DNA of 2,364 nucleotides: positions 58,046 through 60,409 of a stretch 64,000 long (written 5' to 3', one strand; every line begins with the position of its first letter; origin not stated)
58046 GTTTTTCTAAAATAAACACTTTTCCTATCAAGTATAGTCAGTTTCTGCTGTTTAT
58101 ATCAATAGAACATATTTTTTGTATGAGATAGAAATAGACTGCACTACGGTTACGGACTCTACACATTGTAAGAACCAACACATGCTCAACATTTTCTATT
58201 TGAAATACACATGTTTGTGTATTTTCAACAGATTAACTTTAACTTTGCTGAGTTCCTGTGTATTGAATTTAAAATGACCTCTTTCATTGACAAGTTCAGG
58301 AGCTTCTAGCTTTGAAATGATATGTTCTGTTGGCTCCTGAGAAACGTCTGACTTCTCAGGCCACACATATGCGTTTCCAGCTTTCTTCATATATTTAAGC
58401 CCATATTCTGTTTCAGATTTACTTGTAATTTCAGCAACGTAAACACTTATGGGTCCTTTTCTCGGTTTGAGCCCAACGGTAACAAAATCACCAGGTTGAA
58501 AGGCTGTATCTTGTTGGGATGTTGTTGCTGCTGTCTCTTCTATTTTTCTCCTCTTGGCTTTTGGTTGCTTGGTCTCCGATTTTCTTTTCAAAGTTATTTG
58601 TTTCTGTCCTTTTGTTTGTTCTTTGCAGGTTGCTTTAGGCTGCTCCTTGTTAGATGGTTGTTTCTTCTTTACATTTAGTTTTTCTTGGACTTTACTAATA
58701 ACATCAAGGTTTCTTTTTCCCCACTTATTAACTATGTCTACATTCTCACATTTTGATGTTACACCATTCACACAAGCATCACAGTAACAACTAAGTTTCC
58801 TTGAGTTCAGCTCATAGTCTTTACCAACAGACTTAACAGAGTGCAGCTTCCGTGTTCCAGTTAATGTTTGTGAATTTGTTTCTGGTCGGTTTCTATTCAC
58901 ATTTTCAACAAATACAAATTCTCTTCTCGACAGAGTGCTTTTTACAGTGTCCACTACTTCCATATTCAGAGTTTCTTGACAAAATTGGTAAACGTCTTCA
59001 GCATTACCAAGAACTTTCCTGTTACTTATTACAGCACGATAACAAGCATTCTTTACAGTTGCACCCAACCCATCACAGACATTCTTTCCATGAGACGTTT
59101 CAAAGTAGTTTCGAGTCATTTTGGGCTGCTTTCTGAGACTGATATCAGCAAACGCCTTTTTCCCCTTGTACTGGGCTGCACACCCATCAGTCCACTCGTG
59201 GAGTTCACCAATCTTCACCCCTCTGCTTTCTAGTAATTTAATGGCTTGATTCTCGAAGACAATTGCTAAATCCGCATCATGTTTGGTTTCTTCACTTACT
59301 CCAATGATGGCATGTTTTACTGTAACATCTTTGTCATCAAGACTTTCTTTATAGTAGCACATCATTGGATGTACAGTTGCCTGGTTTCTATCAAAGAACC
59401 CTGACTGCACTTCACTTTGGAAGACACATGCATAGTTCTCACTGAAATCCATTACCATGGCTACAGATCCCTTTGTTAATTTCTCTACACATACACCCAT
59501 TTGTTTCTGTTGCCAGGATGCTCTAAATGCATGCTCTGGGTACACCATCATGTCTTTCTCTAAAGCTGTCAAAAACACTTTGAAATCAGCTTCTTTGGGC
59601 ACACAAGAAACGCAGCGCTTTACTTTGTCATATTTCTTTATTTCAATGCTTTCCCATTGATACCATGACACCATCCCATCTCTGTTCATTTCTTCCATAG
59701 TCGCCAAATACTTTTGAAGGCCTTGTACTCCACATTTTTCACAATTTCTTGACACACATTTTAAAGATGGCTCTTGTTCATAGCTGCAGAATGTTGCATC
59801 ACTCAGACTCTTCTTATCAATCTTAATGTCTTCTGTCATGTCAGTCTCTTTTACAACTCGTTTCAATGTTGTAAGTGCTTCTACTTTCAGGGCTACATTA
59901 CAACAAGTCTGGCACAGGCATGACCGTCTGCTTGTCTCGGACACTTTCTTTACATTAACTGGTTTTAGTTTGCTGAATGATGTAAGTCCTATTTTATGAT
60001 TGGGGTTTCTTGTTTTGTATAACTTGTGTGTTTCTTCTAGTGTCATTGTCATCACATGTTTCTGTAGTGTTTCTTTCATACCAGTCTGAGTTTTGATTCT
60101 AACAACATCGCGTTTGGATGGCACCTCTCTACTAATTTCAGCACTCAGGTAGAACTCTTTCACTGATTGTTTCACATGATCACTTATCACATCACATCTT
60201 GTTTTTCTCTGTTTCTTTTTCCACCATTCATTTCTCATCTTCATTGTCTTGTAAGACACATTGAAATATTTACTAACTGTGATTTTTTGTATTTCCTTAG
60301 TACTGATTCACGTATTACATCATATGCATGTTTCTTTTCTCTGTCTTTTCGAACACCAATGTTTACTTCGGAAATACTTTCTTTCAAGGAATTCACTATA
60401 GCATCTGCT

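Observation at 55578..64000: Large transposon-like unit: inverted ~190-bp tandem arrays flank an intron-containing transposase-like gene and a PHD-finger gene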

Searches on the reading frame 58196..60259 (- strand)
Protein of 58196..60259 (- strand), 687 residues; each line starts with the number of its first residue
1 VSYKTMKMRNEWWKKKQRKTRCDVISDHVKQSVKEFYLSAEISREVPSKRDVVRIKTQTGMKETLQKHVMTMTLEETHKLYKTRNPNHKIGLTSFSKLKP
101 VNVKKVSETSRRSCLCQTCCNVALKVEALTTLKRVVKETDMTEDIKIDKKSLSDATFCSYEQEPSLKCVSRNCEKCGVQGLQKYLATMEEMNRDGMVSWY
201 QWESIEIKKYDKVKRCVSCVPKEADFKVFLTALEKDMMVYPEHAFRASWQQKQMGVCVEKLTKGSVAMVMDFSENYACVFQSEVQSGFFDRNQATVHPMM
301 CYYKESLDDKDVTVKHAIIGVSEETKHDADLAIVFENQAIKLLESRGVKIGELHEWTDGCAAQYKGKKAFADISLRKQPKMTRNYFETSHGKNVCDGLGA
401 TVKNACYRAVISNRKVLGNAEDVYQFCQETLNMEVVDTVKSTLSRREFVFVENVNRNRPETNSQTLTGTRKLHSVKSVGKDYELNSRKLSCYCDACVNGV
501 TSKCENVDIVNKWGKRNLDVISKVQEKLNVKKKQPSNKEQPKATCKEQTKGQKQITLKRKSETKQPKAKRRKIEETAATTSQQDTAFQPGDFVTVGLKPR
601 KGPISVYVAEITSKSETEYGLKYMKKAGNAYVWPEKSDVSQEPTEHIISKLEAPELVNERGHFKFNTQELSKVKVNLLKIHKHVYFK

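Call 4: search_protein_families(library=pfam, proteins=[window:58196-60259:-], max_evalue=1)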
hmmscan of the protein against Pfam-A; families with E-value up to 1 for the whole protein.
window:58196-60259:- (687 aa): 1 family
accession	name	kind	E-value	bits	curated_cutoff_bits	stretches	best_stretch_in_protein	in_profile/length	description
PF13963.11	Transpos_assoc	-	0.92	10.2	27.7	0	87-125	13-48/74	Transposase-associated domain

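Call 6: find_homologous_proteins(query=window:58196-60259:-)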
Query window:58196-60259:- (687 aa): 135 proteins with E <= 0.001 among 5449 candidates; the best 120 are listed.
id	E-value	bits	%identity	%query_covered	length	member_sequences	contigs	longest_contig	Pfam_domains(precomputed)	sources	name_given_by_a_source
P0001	0.0e+0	1279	94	63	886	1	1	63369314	-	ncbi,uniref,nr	ncbi:uncharacterized protein LOC128223902 [Mya arenaria]|uniref:uncharacterized protein LOC128223902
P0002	0.0e+0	1110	98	72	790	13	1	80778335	-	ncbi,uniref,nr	ncbi:uncharacterized protein LOC128235851 [Mya arenaria]|uniref:uncharacterized protein LOC128235851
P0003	0.0e+0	1075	69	100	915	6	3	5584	-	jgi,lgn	jgi:hypothetical protein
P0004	3.6e-279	946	61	100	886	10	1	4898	-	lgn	-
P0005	1.6e-209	716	57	80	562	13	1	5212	-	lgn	-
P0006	6.9e-203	694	50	95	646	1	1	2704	-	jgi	jgi:hypothetical protein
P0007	1.3e-192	660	56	76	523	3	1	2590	-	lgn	-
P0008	2.5e-149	517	49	73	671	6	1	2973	-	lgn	-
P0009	1.2e-146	508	47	76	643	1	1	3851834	-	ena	-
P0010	1.1e-144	502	47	73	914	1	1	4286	-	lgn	-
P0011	4.0e-143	496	48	74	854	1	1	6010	-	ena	-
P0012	3.8e-142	493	46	74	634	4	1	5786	-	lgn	-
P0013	2.5e-140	487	41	93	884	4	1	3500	-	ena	-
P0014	2.2e-137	477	44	71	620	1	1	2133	-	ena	-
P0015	1.5e-135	471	44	74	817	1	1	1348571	-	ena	-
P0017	1.7e-134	468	46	73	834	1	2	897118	-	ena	-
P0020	7.5e-133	463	45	74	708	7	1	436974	-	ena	-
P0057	7.7e-65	238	29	77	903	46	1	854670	-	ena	-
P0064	1.6e-58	217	31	75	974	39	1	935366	-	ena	-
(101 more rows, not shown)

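Call 9: find_encoding_contigs(protein=P0002, flank=10000, max_places=6)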
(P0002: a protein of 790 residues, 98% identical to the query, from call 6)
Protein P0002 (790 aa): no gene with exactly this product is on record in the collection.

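Call 10: find_encoding_contigs(protein=P0001, flank=10000, max_places=6)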
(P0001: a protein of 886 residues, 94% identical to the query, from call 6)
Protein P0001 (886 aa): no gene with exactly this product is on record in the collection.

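Call 11: find_encoding_contigs(protein=P0003, flank=10000, max_places=6)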
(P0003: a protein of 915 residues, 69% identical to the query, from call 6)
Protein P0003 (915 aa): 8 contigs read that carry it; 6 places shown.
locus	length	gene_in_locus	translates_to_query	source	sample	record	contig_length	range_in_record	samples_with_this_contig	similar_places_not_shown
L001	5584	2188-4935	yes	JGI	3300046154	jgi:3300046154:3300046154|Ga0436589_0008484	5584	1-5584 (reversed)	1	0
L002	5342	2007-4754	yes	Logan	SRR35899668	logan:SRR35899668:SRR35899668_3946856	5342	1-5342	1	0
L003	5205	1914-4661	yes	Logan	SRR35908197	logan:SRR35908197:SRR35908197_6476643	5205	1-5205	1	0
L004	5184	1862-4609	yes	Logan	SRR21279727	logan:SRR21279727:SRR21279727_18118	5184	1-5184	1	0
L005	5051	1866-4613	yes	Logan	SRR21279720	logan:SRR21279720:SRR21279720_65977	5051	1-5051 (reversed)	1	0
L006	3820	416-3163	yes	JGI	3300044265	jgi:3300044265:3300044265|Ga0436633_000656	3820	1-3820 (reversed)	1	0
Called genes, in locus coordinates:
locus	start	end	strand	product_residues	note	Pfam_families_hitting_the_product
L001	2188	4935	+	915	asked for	-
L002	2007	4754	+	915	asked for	-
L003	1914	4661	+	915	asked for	-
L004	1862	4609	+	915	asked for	-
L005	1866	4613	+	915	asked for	-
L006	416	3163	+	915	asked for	-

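Call 16: search_solved_structures(query=A1, max_evalue=10)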
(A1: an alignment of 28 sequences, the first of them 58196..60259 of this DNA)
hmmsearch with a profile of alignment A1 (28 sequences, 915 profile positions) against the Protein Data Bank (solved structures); distinct sequences matched with E-value up to 10: 9.
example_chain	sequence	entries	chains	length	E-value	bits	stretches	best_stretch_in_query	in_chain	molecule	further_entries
9nze_A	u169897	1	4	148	0.94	10.7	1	150-225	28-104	De novo designed protein, EPIC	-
6zj3_SK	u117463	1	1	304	1.2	10.4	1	28-127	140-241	Ribosomal protein eS8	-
9ijj_A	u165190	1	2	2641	1.3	10.3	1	23-129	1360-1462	Cilia and flagella associated protein 46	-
6i3m_C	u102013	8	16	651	1.3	10.2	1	39-189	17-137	Translation initiation factor eIF-2B subunit delta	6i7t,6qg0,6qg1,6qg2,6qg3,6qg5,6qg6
9nzg_A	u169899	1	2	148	1.3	10.2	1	150-225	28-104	De novo designed protein, EPIC Q51N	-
9ihq_1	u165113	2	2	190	1.5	10.1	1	116-201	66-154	Altered inheritance of mitochondria protein 41, mitochondrial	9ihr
6uxv_C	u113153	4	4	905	5.5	8.2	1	9-140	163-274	SWI/SNF chromatin-remodeling complex subunit SNF5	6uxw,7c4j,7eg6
7egm_C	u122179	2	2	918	5.6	8.2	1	9-140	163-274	SWI/SNF chromatin-remodeling complex subunit SNF5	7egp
5y5x_I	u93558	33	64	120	8.1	7.6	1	6-64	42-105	V-type ATP synthase, subunit (VAPC-THERM) | V-type ATP synthase subunit G | V-type ATP synthase, subunit G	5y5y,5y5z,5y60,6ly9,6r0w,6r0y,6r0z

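Call 28: find_encoding_contigs(protein=P0017, flank=10000, max_places=4)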
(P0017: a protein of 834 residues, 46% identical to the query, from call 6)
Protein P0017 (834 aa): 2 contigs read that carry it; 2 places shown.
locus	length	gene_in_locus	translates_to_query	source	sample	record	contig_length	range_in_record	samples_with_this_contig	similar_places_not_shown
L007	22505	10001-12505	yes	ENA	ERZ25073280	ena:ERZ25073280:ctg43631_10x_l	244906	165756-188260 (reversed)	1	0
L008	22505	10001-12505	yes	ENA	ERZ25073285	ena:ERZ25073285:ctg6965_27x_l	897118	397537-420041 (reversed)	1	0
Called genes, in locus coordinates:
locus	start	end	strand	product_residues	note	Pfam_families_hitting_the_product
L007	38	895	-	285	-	-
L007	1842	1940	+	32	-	-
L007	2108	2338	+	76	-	-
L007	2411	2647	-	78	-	-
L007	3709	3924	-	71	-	-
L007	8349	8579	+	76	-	-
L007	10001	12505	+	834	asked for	-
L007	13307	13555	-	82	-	-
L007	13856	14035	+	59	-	-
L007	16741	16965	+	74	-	-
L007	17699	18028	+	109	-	-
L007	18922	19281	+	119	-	-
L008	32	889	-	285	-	-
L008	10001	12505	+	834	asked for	-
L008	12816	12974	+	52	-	-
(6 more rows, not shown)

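Call 29: find_encoding_contigs(protein=P0064, flank=10000, max_places=4)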
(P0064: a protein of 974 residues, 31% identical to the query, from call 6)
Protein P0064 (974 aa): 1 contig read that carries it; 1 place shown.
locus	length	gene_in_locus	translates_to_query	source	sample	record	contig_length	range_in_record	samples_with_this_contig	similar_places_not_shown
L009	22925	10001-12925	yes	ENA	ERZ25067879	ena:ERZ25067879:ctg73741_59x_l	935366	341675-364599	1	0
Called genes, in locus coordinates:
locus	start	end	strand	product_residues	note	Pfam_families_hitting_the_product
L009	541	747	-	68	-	-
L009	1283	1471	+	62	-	-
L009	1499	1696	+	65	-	-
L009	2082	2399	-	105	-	-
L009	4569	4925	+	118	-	-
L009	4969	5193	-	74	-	-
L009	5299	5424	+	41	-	-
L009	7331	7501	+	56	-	-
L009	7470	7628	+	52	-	-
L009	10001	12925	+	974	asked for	-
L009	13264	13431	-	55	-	-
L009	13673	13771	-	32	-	-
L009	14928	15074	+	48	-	-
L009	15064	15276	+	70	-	-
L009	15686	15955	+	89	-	-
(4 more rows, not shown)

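Call 35: predict_structure(alignment_id=A1)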
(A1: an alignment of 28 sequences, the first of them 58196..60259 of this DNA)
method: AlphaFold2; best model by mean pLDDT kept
length: 687 residues; sequences in the alignment: 28
mean_pLDDT: 82.3   pTM: 0.65
mean pLDDT of the five models: 82.3, 81.3, 80.7, 80.2, 80.0
residues with pLDDT >= 90: 356; 70-90: 204; 50-70: 53; < 50: 74
segments of 3 or more residues with pLDDT < 50: 1-10, 285-289, 533-584
pLDDT, mean of each block of 10 residues (from residue 1): 41 52 81 89 66 77 82 80 90 92 69 74 93 81 79 95 91 94 92 89 88 85 96 95 91 93 95 81 51 89 93 96 93 96 96 89 84 93 84 79 88 86 95 88 94 92 87 93 94 92 90 92 57 44 36 35 37 38 70 90 90 93 90 88 93 91 92 90 83
secondary structure, 60 per line:
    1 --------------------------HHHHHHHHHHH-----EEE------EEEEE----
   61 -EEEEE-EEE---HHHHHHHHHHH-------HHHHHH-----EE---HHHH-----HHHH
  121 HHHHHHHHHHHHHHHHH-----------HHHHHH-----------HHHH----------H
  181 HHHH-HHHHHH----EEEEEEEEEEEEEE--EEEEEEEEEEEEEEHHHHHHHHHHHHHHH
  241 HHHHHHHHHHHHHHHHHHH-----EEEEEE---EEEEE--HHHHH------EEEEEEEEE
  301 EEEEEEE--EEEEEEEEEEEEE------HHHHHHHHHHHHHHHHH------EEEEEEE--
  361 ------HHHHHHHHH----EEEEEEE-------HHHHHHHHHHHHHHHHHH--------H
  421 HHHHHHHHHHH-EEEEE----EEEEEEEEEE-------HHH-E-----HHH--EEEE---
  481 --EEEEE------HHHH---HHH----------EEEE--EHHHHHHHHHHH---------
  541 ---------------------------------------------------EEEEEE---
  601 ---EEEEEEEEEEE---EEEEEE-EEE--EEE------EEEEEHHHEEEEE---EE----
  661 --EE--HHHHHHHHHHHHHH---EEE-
elements in order (helices of 4 or more, strands of 3 or more residues): H27-37 E43-45 E52-56 E62-66 E68-70 H74-84 H92-97 H108-111 H117-137 H149-154 H166-169 H180-184 H186-191 E196-209 E212-225 H226-259 E265-270 E274-278 H281-285 E292-307 E310-322 H329-345 E352-358 H367-375 E380-386 H394-411 H420-431 E433-437 E442-451 E474-477 E483-487 H494-497 E514-517 H521-531 E592-597 E604-614 E618-623 E625-627 E630-632 E639-643 E647-651 H667-680 E684-686

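Call 52: search_protein_representatives(alignment_id=A1)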
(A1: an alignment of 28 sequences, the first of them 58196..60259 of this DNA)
Query: 28 sequences, 915 profile positions. Proteins with E-value up to 0.001 (for the whole library): 27223; up to 1e-10: 15273; up to 1e-30: 4732. The best 150 are listed.
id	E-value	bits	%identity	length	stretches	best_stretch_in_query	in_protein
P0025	5.8e-281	951.3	-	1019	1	4-794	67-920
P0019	2.7e-276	935.9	-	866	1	1-799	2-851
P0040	6.6e-271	918.0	-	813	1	1-819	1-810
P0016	1.0e-259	881.0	-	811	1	28-804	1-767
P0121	6.3e-249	845.3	-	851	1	96-911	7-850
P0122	3.8e-239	812.9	-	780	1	6-793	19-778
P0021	1.6e-237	807.6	-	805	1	7-798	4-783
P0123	8.0e-236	801.9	-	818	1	4-805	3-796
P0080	2.6e-234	796.9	-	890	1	70-911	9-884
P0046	1.5e-233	794.4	-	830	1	6-797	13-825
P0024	2.3e-217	740.9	-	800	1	5-798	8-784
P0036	6.1e-211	719.6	-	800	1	4-794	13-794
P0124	8.3e-208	709.2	-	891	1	60-911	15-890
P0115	9.3e-208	709.0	-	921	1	32-913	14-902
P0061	3.0e-198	677.6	-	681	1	264-911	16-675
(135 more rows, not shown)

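Call 59: search_protein_families(library=pfam, alignment_id=A1, max_evalue=0.1)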
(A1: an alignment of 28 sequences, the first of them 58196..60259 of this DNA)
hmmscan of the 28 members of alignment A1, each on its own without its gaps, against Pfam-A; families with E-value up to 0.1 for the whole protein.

A. member 1, window:58196-60259:- (687 aa): 0 families

B. families by the number of members that match (of 28 scanned): 9 families
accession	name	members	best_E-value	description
PF21734.3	10_blade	1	0.0033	10-bladed beta propeller domain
PF07467.17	BLIP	1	0.0042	Beta-lactamase inhibitor (BLIP)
PF09066.15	B2-adapt-app_C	1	0.0044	Beta2-adaptin appendage, C-terminal sub-domain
PF16402.11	DUF5010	1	0.0068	Domain of unknown function (DUF5010)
PF13384.12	HTH_23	1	0.015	Homeodomain-like domain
PF07176.17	DUF1400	1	0.047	Alpha/beta hydrolase of unknown function (DUF1400)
PF04636.18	PA26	1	0.058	PA26 p53-induced protein (sestrin)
PF03237.21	Terminase_6N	1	0.059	Terminase large subunit, T4likevirus-type, N-terminal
PF25311.1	WDGH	1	0.083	WDGH domain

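Call 65: find_encoding_contigs(protein=P0020, flank=10000, max_places=6)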
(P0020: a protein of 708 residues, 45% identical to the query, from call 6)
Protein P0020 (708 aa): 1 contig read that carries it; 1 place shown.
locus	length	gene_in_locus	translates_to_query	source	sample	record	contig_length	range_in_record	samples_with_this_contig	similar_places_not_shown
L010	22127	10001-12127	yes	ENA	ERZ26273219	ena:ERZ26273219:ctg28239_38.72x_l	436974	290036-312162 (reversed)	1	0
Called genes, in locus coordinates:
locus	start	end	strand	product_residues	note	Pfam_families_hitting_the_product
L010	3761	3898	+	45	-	-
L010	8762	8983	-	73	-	-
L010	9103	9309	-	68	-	-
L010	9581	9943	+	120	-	-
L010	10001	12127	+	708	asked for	-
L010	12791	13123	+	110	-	-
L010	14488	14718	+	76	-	-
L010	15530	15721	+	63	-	-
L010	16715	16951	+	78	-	-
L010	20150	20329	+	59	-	-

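Call 66: find_encoding_contigs(protein=P0057, flank=10000, max_places=6)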
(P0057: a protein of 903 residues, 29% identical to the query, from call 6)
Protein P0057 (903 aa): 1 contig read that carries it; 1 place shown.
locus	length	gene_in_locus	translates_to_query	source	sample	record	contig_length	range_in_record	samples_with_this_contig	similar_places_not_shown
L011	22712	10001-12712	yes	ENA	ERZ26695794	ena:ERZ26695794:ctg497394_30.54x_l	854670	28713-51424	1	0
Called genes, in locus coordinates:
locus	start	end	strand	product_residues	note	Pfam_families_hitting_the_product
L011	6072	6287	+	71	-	-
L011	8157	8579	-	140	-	-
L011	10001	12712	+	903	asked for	-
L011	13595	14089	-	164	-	-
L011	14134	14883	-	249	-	-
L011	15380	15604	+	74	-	-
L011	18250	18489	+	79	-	-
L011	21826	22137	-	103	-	-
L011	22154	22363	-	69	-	-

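Call 92: list_cluster_members(proteins=[P0002, P0001])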
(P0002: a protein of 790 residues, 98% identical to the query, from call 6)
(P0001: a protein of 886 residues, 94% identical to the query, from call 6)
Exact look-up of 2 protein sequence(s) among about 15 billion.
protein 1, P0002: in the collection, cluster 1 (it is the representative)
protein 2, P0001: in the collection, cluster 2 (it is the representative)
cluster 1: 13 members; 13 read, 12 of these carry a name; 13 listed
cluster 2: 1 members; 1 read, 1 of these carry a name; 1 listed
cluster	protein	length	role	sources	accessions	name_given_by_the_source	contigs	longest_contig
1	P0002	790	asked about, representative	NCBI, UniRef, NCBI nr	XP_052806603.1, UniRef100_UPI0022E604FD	uncharacterized protein LOC128235851 [Mya arenaria] | uncharacterized protein LOC128235851 n=1 Tax=Mya arenaria TaxID=6604 RepID=UPI0022E604FD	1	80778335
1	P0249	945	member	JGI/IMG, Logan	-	hypothetical protein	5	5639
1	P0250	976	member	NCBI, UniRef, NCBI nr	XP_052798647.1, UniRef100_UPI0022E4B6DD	uncharacterized protein LOC128230427 [Mya arenaria] | uncharacterized protein LOC128230427 n=2 Tax=Mya arenaria TaxID=6604 RepID=UPI0022E4B6DD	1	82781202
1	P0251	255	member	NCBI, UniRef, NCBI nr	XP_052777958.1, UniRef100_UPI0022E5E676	DNA ligase 1-like [Mya arenaria] | DNA ligase 1-like n=1 Tax=Mya arenaria TaxID=6604 RepID=UPI0022E5E676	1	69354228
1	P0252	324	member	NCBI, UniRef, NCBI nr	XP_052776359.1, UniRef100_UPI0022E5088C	uncharacterized protein LOC128214123 isoform X1 [Mya arenaria] | uncharacterized protein LOC128214123 isoform X1 n=1 Tax=Mya arenaria TaxID=6604 ...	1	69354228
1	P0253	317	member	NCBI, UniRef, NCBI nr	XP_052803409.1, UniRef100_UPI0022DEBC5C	uncharacterized protein LOC128233664 isoform X1 [Mya arenaria] | uncharacterized protein LOC128233664 isoform X1 n=1 Tax=Mya arenaria TaxID=6604 ...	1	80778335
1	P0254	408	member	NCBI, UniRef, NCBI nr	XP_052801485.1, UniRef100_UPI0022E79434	DNA ligase 1-like [Mya arenaria] | DNA ligase 1-like n=1 Tax=Mya arenaria TaxID=6604 RepID=UPI0022E79434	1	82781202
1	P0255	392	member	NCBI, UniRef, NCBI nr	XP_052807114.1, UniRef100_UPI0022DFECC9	DNA ligase 1-like [Mya arenaria] | DNA ligase 1-like n=2 Tax=Mya arenaria TaxID=6604 RepID=UPI0022DFECC9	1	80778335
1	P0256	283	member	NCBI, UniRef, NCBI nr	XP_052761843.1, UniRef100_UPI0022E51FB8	DNA ligase 1-like [Mya arenaria] | DNA ligase 1-like n=1 Tax=Mya arenaria TaxID=6604 RepID=UPI0022E51FB8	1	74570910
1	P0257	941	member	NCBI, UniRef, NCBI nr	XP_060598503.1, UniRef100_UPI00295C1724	uncharacterized protein LOC132752211 [Ruditapes philippinarum] | uncharacterized protein LOC132752211 n=1 Tax=Ruditapes philippinarum TaxID=129788 ...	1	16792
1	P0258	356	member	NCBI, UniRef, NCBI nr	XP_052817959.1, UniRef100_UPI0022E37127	DNA ligase 1-like [Mya arenaria] | DNA ligase 1-like n=1 Tax=Mya arenaria TaxID=6604 RepID=UPI0022E37127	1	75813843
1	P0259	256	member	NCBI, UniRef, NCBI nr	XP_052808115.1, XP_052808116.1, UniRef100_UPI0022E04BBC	uncharacterized protein LOC128236989 [Mya arenaria] | uncharacterized protein LOC128236989 n=1 Tax=Mya arenaria TaxID=6604 RepID=UPI0022E04BBC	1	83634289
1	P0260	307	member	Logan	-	-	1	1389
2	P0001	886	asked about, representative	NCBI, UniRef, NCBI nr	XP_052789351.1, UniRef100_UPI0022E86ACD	uncharacterized protein LOC128223902 [Mya arenaria] | uncharacterized protein LOC128223902 n=1 Tax=Mya arenaria TaxID=6604 RepID=UPI0022E86ACD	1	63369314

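Call 93: find_encoding_contigs(protein=P0257, flank=10000, max_places=4)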
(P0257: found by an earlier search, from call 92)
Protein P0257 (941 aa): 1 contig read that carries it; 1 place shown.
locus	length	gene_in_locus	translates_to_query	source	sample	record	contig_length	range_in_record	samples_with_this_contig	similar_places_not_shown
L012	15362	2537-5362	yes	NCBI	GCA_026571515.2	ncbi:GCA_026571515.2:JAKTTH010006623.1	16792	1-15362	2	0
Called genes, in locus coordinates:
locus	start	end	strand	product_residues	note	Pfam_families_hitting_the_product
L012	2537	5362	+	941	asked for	-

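Call 94: find_encoding_contigs(protein=P0250, flank=10000, max_places=4)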
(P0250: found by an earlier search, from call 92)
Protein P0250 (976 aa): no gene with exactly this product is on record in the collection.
